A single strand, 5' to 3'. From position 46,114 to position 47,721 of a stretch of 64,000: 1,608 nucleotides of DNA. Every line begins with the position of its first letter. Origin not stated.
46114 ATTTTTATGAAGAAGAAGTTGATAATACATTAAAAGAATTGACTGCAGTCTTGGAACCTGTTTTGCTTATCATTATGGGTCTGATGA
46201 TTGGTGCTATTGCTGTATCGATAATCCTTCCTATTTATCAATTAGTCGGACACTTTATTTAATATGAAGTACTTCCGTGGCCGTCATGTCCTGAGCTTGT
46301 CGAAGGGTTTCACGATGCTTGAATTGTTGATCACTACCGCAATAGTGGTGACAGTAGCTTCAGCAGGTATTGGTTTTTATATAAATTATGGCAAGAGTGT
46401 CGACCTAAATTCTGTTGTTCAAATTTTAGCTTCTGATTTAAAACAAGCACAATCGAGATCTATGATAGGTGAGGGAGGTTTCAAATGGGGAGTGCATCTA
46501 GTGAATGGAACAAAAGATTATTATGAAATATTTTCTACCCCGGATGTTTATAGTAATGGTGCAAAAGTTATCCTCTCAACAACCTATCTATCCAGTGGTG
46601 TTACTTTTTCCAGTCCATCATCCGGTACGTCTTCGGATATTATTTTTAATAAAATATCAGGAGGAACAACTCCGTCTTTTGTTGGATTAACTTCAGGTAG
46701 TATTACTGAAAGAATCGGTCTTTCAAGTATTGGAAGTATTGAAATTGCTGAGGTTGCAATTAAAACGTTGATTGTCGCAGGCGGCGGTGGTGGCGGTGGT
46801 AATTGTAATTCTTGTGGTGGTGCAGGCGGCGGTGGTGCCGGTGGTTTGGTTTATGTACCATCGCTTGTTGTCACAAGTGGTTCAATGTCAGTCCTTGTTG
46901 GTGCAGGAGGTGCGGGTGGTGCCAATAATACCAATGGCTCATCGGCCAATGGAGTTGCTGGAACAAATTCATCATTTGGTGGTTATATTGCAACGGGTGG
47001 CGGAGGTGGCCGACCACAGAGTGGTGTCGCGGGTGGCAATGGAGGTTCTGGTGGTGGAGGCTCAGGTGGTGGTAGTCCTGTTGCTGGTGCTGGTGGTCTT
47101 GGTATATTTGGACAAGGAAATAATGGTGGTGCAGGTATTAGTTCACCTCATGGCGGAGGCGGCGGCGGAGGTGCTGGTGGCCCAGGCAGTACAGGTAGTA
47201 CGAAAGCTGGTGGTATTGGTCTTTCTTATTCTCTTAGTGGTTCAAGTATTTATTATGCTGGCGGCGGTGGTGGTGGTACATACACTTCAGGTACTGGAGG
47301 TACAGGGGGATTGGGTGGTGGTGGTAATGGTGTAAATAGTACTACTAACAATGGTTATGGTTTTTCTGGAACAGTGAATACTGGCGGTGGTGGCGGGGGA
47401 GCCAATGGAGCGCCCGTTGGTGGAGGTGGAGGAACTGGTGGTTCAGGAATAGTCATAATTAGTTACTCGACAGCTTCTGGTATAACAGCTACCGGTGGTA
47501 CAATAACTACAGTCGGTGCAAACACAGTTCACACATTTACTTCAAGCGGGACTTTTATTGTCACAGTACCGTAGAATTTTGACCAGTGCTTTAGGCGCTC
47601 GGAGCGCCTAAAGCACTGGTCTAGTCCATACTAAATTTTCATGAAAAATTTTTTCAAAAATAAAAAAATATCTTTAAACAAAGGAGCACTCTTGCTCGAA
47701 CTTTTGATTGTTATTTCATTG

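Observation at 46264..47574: A pilin-like protein with a 250-residue polyglycine-rich domain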

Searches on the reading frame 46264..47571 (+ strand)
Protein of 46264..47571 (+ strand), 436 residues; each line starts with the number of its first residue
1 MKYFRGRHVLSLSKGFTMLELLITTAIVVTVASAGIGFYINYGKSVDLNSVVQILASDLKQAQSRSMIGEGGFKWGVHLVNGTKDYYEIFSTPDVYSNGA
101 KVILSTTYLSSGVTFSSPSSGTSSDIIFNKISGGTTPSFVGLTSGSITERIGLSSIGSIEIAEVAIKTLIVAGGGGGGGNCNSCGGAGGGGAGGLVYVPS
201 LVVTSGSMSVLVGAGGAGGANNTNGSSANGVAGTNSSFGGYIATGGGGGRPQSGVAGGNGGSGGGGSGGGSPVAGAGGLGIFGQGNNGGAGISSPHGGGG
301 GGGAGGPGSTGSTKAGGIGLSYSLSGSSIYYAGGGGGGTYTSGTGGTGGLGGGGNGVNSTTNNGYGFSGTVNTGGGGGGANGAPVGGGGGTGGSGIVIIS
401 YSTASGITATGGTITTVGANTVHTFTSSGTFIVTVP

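Call 3: search_protein_families(library=pfam, proteins=[window:46264-47571:+], max_evalue=0.1)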
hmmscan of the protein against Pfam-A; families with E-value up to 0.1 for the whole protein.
window:46264-47571:+ (436 aa): 2 families
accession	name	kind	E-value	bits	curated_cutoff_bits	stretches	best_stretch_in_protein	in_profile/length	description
PF21722.4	Gly_rich_2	-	6.7e-20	72.5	24.3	1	166-401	17-225/226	Glycine-rich domain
PF07963.17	N_methyl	-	0.0025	17.8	21.2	1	13-34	4-25/27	Prokaryotic N-terminal methylation motif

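Call 4: search_protein_families(library=ncbifam, proteins=[window:46264-47571:+], max_evalue=0.1)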
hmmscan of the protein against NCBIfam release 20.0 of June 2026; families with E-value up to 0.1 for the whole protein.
window:46264-47571:+ (436 aa): 5 families
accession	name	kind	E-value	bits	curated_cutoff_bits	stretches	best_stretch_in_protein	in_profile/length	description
TIGR02532.1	IV_pilin_GFxxxE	domain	0.00023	20.9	16.3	1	14-35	2-23/24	prepilin-type N-terminal cleavage/methylation domain-containing protein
NF040982.1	ComGD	equivalog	0.00034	21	70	1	14-70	2-58/139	competence type IV pilus minor pilin ComGD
NF007800.0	PRK10506.1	equivalog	0.0023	17.8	158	1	13-64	8-59/163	prepilin peptidase-dependent protein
NF007862.0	PRK10574.1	equivalog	0.0034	17.5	138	1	13-55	4-46/145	prepilin peptidase-dependent pilin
TIGR01708.2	typeII_sec_gspH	equivalog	0.05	13.6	80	1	13-68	1-56/169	type II secretion system minor pseudopilin GspH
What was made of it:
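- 46264..46308 (+): Class III signal (prepilin) leader, residues 1-15 (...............). The predicted cleavage is G15|F16, with Glu at +5. TIGR02532 is above its cut-off (call 4).
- On Type IV pilin (class III signal peptide proteins): TIGR02532 scores 20.9 against a 16.3 cut-off (call 4).
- On GspH/FimU/ComGD minor pilin class: NCBIfam ComGD scores 21 bits (cut-off 70) and GspH 13.6 bits (cut-off 80) (call 4).
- Closest known: GspH / FimU / ComGD class of minor. Same: There are weak ComGD and GspH NCBIfam matches over the N-terminal ~55 residues (call 4).
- Checked: Pfam N_methyl scores 17.8, below its 21.2 cut-off (calls 3, 4).
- There are weak ComGD/GspH NCBIfam matches (call 4).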

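Call 9: find_homologous_proteins(query=window:46264-47571:+, max_evalue=0.001)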
Query window:46264-47571:+ (436 aa): 3606 proteins with E <= 0.001 among 8000 candidates; the best 120 are listed.
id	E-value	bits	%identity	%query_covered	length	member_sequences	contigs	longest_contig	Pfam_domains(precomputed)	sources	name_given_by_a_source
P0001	1.6e-135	470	82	52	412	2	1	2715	PF21722.5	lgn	-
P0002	2.8e-63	232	-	-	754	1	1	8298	PF21722.5,PF13385.14,PF02973.23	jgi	jgi:hypothetical protein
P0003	2.2e-54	203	57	54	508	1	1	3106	PF21722.5,PF13385.14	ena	-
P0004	2.4e-54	203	57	54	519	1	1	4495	PF21722.5,PF13385.14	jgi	jgi:hypothetical protein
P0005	1.7e-52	197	58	50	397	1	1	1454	PF21722.5,PF07963.18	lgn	-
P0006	1.4e-42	164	50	24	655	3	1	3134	PF21722.5,PF07963.18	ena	-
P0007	2.1e-42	164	59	41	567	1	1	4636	PF21722.5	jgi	-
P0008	6.4e-42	162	-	-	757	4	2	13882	PF21722.5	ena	-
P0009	1.0e-41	161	54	33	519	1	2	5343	PF21722.5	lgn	-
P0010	1.5e-39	154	-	-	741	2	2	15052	PF21722.5,PF13385.14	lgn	-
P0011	3.6e-39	153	-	-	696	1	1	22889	PF21722.5,PF07963.18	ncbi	-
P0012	4.2e-39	153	-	-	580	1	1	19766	PF21722.5,PF13385.14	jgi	jgi:hypothetical protein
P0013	1.2e-38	151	49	54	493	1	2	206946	PF21722.5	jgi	jgi:hypothetical protein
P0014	7.4e-38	149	-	-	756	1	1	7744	PF21722.5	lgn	-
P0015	4.4e-36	143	63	24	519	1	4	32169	PF21722.5,PF05345.19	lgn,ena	-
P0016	3.7e-34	136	59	25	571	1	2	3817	PF21722.5,PF05345.19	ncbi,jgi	jgi:hypothetical protein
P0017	5.2e-34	136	-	-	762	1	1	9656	PF21722.5,PF13385.14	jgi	jgi:hypothetical protein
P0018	1.8e-33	134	55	9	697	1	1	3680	PF21722.5,PF00437.27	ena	-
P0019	2.8e-33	133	-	-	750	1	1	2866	PF21722.5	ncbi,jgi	jgi:hypothetical protein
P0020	4.9e-33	133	-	-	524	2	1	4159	PF21722.5,PF05345.19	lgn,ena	-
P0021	8.7e-33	132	-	-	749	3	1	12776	PF21722.5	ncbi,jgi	jgi:hypothetical protein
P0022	9.5e-33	132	60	26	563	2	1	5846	PF21722.5,PF05345.19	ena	-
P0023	1.7e-31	128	-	-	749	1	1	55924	PF21722.5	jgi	jgi:hypothetical protein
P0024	4.1e-31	126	50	36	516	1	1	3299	PF21722.5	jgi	jgi:hypothetical protein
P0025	4.5e-31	126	56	25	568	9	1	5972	PF21722.5,PF05345.19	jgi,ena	-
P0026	5.4e-31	126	-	-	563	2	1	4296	PF21722.5,PF05345.19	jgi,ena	jgi:hypothetical protein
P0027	6.1e-31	126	35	54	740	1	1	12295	PF21722.5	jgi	jgi:hypothetical protein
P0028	1.1e-30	125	-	-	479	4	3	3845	PF21722.5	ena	-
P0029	1.2e-30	125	-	-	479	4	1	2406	PF21722.5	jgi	jgi:hypothetical protein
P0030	1.2e-30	125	53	28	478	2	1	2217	PF21722.5,PF13385.14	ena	-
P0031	3.3e-30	123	-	-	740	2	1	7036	PF21722.5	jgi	jgi:hypothetical protein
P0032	3.5e-30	123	68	4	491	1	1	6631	PF21722.5,PF13385.14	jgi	jgi:hypothetical protein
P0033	4.9e-30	123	-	-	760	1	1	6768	PF21722.5,PF07953.21,PF13385.14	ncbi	-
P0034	2.6e-29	120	63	27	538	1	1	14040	PF21722.5,PF26209.2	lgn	-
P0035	2.9e-29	120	-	-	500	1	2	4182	PF21722.5,PF13385.14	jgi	jgi:hypothetical protein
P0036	1.2e-28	118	59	25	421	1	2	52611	PF21722.5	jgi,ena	jgi:hypothetical protein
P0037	1.6e-28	118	-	-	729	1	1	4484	PF21722.5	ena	-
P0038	1.8e-28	118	61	9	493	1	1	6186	PF21722.5,PF13385.14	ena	-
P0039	1.9e-28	118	-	-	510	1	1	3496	PF21722.5,PF13385.14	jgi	jgi:hypothetical protein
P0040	2.6e-28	117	-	-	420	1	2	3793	PF21722.5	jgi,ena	jgi:hypothetical protein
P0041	3.0e-28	117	59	9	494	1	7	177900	PF21722.5,PF13385.14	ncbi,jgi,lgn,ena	jgi:hypothetical protein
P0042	3.1e-28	117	-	-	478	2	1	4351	PF21722.5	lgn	-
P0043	3.3e-28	117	-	-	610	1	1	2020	PF21722.5,PF13385.14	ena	-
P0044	5.4e-28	116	55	29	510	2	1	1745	PF21722.5,PF13385.14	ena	-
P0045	5.5e-28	116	-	-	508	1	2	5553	PF21722.5,PF13385.14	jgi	jgi:hypothetical protein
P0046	1.0e-27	115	-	-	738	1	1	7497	PF21722.5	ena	-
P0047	1.2e-27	115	79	3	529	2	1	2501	PF21722.5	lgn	-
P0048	1.4e-27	115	44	40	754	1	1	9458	PF21722.5,PF13385.14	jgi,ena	jgi:hypothetical protein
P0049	2.5e-27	114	54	14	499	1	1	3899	PF21722.5,PF13385.14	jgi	jgi:hypothetical protein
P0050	2.8e-27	114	48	13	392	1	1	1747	PF21722.5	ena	-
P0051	3.0e-27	114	45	22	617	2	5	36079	PF21722.5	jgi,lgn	-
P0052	5.7e-27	113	51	25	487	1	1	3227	PF21722.5,PF13385.14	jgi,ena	jgi:hypothetical protein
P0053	1.1e-26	112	-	-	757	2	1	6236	PF21722.5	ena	-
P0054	1.1e-26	112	74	4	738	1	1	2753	PF21722.5,PF00622.37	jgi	jgi:hypothetical protein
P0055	1.6e-26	111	-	-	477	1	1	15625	PF21722.5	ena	-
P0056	1.9e-26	111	44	55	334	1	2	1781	PF21722.5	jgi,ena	jgi:hypothetical protein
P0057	2.2e-26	111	77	5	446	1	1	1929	PF21722.5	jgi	jgi:hypothetical protein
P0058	2.6e-26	111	51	52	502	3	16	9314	PF21722.5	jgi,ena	jgi:hypothetical protein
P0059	2.9e-26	110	-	-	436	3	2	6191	PF21722.5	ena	-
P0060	3.4e-26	110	69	9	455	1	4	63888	PF21722.5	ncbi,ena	-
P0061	4.1e-26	110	64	6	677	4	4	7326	PF21722.5,PF13385.14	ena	-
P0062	4.4e-26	110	-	-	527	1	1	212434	PF21722.5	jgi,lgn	jgi:hypothetical protein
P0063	4.4e-26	110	67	4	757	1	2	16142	PF21722.5,PF13385.14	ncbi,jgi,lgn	jgi:hypothetical protein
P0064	5.1e-26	110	-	-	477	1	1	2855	PF21722.5,PF13385.14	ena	-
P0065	5.7e-26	109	58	8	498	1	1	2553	PF21722.5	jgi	jgi:hypothetical protein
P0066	6.3e-26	109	47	30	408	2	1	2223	PF21722.5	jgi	jgi:hypothetical protein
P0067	6.4e-26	109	-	-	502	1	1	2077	PF21722.5,PF13385.14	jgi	jgi:hypothetical protein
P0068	7.1e-26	109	-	-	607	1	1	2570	PF21722.5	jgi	jgi:hypothetical protein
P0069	7.8e-26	109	54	9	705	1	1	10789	PF21722.5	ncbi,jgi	jgi:hypothetical protein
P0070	7.9e-26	109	57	15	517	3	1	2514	PF21722.5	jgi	jgi:hypothetical protein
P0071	8.4e-26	109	40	61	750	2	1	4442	PF21722.5,PF13385.14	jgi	-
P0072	9.1e-26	109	57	15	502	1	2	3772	PF21722.5,PF07953.21,PF13385.14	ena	-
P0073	9.7e-26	109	-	-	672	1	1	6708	PF21722.5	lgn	-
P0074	1.0e-25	109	-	-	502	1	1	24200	PF21722.5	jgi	-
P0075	1.2e-25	108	79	6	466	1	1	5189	PF21722.5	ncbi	-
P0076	1.3e-25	108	50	27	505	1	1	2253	PF21722.5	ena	-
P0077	1.3e-25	108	55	12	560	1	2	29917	PF21722.5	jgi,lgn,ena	-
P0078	1.6e-25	108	51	27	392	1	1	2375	PF21722.5,PF07963.18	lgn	-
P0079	1.7e-25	108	-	-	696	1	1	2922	PF21722.5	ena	-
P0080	1.8e-25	108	48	27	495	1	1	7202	PF21722.5,PF13385.14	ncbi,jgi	jgi:hypothetical protein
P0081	1.8e-25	108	-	-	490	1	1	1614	PF21722.5,PF13385.14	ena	-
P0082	2.1e-25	108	79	6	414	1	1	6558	PF21722.5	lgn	-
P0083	2.2e-25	107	47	54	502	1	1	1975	PF21722.5,PF13385.14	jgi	jgi:hypothetical protein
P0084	2.4e-25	107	-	-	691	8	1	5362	PF21722.5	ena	-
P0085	2.4e-25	107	-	-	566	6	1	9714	PF21722.5,PF13385.14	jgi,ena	jgi:hypothetical protein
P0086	2.5e-25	107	-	-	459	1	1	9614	PF21722.5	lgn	-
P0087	2.6e-25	107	53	25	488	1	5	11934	PF21722.5,PF13385.14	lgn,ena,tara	tara:strand:+ start:51 stop:1517 length:1467 start_codon:yes stop_codon:yes gene_type:complete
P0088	2.6e-25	107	-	-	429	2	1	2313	PF21722.5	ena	-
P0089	2.8e-25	107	-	-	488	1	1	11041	PF21722.5,PF13385.14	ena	-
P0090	2.9e-25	107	51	27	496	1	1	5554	PF21722.5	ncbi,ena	-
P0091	3.2e-25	107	-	-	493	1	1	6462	PF21722.5,PF13385.14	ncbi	-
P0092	3.5e-25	107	-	-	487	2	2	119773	PF21722.5,PF01833.31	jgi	jgi:hypothetical protein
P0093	4.3e-25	106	65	10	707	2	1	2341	PF21722.5,PF13385.14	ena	-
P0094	4.6e-25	106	48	19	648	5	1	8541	PF21722.5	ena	-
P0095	5.3e-25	106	-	-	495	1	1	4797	PF21722.5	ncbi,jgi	jgi:hypothetical protein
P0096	5.5e-25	106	-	-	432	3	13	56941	PF21722.5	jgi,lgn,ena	jgi:hypothetical protein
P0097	7.4e-25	106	54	26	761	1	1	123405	PF21722.5,PF13385.14,PF02210.32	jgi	jgi:hypothetical protein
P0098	7.5e-25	106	-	-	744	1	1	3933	PF21722.5,PF13385.14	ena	-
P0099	9.9e-25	105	-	-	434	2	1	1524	PF21722.5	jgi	-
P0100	1.0e-24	105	52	27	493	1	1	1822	PF21722.5,PF07953.21,PF13385.14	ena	-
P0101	1.0e-24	105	-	-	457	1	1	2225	PF21722.5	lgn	-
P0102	1.0e-24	105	-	-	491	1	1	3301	PF21722.5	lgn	-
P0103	1.1e-24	105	-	-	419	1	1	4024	PF21722.5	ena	-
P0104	1.1e-24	105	49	26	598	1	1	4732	PF21722.5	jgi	-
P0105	1.2e-24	105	-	-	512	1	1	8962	PF21722.5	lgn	-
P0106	1.5e-24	105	82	9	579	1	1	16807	PF21722.5,PF26209.2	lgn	-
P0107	1.6e-24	105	-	-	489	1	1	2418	PF21722.5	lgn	-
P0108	1.7e-24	105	-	-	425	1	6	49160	PF21722.5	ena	-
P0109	1.8e-24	104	-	-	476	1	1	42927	PF21722.5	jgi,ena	jgi:hypothetical protein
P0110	1.8e-24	104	-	-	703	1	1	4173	PF21722.5,PF06848.18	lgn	-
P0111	1.9e-24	104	-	-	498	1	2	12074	PF21722.5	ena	-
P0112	2.0e-24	104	-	-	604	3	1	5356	PF21722.5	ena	-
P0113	2.3e-24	104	47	52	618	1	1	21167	PF21722.5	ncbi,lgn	-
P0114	2.8e-24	104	-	-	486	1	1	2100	PF21722.5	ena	-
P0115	3.0e-24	104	-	-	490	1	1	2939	PF21722.5,PF13385.14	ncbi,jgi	jgi:hypothetical protein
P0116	3.1e-24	104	50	25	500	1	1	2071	PF21722.5,PF13385.14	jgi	jgi:hypothetical protein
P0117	3.3e-24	104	-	-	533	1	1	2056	PF21722.5,PF13385.14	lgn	-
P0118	3.4e-24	104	47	26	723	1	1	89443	PF21722.5,PF13385.14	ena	-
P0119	4.1e-24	103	46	55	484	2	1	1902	PF21722.5,PF13385.14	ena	-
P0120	4.6e-24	103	45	34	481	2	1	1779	PF21722.5,PF13385.14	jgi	jgi:hypothetical protein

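Call 15: find_encoding_contigs(protein=P0001, flank=5000, max_places=4)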
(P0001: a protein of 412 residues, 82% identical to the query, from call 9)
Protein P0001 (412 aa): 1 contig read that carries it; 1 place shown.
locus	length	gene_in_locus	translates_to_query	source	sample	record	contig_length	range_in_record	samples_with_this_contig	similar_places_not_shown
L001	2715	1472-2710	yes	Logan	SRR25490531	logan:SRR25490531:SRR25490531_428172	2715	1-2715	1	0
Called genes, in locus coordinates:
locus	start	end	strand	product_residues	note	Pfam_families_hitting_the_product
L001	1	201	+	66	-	?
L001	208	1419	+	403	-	PF28597:T2SSF_N (weak), PF00482:T2SSF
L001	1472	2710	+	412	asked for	PF21722:Gly_rich_2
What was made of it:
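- The cassette swap rests on two alleles, one of them from a 2.7-kb short-read contig (call 15).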

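Call 16: find_encoding_contigs(protein=window:46264-47571:+, flank=10000, max_places=4)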
Protein window:46264-47571:+ (436 aa): no gene with exactly this product is on record in the collection.

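Call 21: search_solved_structures(query=window:46264-47571:+, max_evalue=1)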
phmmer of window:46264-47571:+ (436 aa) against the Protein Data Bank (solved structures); distinct sequences matched with E-value up to 1: 3.
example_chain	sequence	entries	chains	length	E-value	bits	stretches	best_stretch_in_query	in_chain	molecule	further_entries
9laa_A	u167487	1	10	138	0.0031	19.5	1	13-122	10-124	Type IV pilin protein PilA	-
2l6f_A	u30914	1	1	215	0.12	14.3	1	291-361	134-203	Focal adhesion kinase 1, linker1, Paxillin, linker2, Paxillin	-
9egp_A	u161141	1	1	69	0.2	13.6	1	12-62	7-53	Geopilin domain 1 protein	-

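Call 32: find_related_loci(query=A1, collection=viral_contigs, flank=6000)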
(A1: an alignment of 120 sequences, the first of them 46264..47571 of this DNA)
Query A1 (436 aa) in viral_contigs; peptide patterns used: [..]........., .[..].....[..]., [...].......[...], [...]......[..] (x = any residue, [..] = any of these).
600 stretches matched a pattern (row limit reached: there are more); 9 encode a relative of the query (tblastn E <= 1e-3); 9 distinct loci.
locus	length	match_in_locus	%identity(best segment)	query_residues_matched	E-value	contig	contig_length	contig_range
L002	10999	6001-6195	66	366-433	1e-10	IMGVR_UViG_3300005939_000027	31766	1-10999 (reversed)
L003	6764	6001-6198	56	366-431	5e-9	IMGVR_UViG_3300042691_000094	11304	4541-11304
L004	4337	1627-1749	64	389-432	3e-8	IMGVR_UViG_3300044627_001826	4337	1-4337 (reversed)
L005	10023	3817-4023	57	368-436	5e-7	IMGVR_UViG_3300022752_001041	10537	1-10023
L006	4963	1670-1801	57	392-433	1e-6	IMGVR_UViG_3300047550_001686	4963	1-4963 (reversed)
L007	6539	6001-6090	73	405-434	2e-6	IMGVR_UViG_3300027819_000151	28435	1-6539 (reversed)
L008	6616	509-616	61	396-431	2e-6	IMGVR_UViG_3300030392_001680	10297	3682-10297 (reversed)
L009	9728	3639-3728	77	406-435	4e-6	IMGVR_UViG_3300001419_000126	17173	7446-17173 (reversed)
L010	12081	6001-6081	74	408-434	6e-6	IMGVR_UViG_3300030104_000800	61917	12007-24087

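Call 33: predict_structure(alignment_id=A1)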
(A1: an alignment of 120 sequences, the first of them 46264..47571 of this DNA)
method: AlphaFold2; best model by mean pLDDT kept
length: 436 residues; sequences in the alignment: 120
mean_pLDDT: 76.6   pTM: 0.71
mean pLDDT of the five models: 76.6, 76.5, 75.9, 75.3, 74.5
residues with pLDDT >= 90: 253; 70-90: 26; 50-70: 12; < 50: 145
segments of 3 or more residues with pLDDT < 50: 1-46, 55-115, 117-150
pLDDT, mean of each block of 10 residues (from residue 1): 36 35 36 38 45 48 41 42 44 41 41 47 42 42 46 61 96 98 93 98 97 98 95 98 98 97 95 96 98 95 98 93 95 97 94 97 97 98 92 98 93 97 98 94
secondary structure, 60 per line:
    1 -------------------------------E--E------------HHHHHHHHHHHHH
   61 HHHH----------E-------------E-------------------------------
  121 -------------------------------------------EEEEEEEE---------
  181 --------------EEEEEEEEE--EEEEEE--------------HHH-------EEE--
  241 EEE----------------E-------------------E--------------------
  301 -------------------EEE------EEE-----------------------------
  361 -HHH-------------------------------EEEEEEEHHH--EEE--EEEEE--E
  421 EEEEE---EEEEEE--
elements in order: H48-64 E164-171 E195-203 E206-211 E236-238 E241-243 E320-322 E329-331 E396-402 E408-410 E413-417 E420-425 E429-434
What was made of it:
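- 46750..47571 (+): Gly_rich_2 (PF21722) domain including its conserved C-terminal beta motif, residues 163-436. About 13 Gly-rich motifs alternate with variable loops. AF2 pLDDT >93 (call 33).
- On Polyglycine-II/PPII-lattice receptor-binding domain (S16 gp38 / Pam3 gp24 type): The model is high-confidence but about 84% non-helix/non-strand over residues 172-395 (call 33).
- AF2 gives pLDDT >93 for 160-436, yet only about 16% of residues 172-395 are assigned helix or strand by DSSP (call 33). DSSP assigns little helix or strand there (call 33).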

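Call 35: fold_search(model_id=the predicted structure, library=pdb)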
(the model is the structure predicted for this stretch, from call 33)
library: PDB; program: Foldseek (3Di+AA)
matches with E <= 10: 18; with E <= 0.001: 2
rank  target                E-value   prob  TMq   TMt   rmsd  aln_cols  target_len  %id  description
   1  9d93_Qb               1.2e-04  1.00  0.24  0.41   9.8       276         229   25  Mycobacteriophage Bxb1 tail tip - Composite map and model (released 2024-09-25)
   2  9d93_Qa               5.2e-04  0.99  0.24  0.40   9.4       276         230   25  Mycobacteriophage Bxb1 tail tip - Composite map and model (released 2024-09-25)
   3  7ypx_A                1.9e-02  0.96  0.23  0.37  10.7       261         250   24  Cyanophage Pam3 fiber (released 2022-11-09)
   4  7yfw_a                3.5e-01  0.30  0.21  0.31  11.2       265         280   23  Cyanophage Pam3 fiber (released 2023-01-18)
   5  9d93_Pa               4.1e-01  0.14  0.19  0.14  19.4       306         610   12  Mycobacteriophage Bxb1 tail tip - Composite map and model (released 2024-09-25)
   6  7nx3_F                1.1e+00  0.08  0.11  0.15   8.0       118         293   18  Crystal structure of ALK in complex with Fab324 (released 2021-10-27)
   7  9g5i_B                1.8e+00  0.03  0.14  0.16  15.8       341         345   15  Cryo-EM structure of a 2:1 ALK:ALKAL2 complex obtained after re-processing of EMPIAR-10930 data (released 2025-03-12)
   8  7zo0                  4.6e+00  0.06  0.06  0.04   8.8        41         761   15  Crystal structure of catalytic inactive unliganded form of FucOB, a GH95 family alpha-1,2-fucosidase from Akkermansia mu (released 2023-04-19)
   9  7kmq_B                4.6e+00  0.06  0.06  0.04   8.9        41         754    7  Crystal structure of the GH95 alpha-L-1,2-fucosidase (Xac1774) from Xanthomonas citri (released 2021-05-26)
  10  9g5i_A                5.3e+00  0.01  0.12  0.14  15.7       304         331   18  Cryo-EM structure of a 2:1 ALK:ALKAL2 complex obtained after re-processing of EMPIAR-10930 data (released 2025-03-12)
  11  7znz                  6.1e+00  0.05  0.06  0.04  11.6        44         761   14  Crystal structure of unliganded form of FucOB, a GH95 family alpha-1,2-fucosidase from Akkermansia muciniphila (released 2023-04-19)
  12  7mzy_A                6.5e+00  0.06  0.12  0.16   8.9       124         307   18  Anaplastic lymphoma kinase (ALK) extracellular fragment of ligand binding region 673-986 (released 2021-11-24)
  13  2rdy_A                6.5e+00  0.04  0.06  0.04  11.4        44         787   11  Crystal structure of a putative glycoside hydrolase family protein from Bacillus halodurans (released 2007-10-09)
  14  7kmq_A                6.8e+00  0.04  0.06  0.04   8.8        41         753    7  Crystal structure of the GH95 alpha-L-1,2-fucosidase (Xac1774) from Xanthomonas citri (released 2021-05-26)
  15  7eip                  7.9e+00  0.13  0.08  0.04   3.1        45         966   16  Crystal structure of ligand-free chondroitin ABC lyase I (released 2021-08-25)
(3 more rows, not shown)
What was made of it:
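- Closest known: Phage Gly-rich lattice domains, proposed to bind receptors in tail fibres: Pam3 gp24. Same: Foldseek gives prob 0.96-1.0 to the Bxb1 chains and Pam3 gp24 (call 35).
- Foldseek: PDB top hits are Bxb1 tail-tip chains (E=1e-4, TMt 0.41) and Pam3 fibre gp24 (E=0.019, TMt 0.37), then ALK glycine-rich domains with E>1 (call 35).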
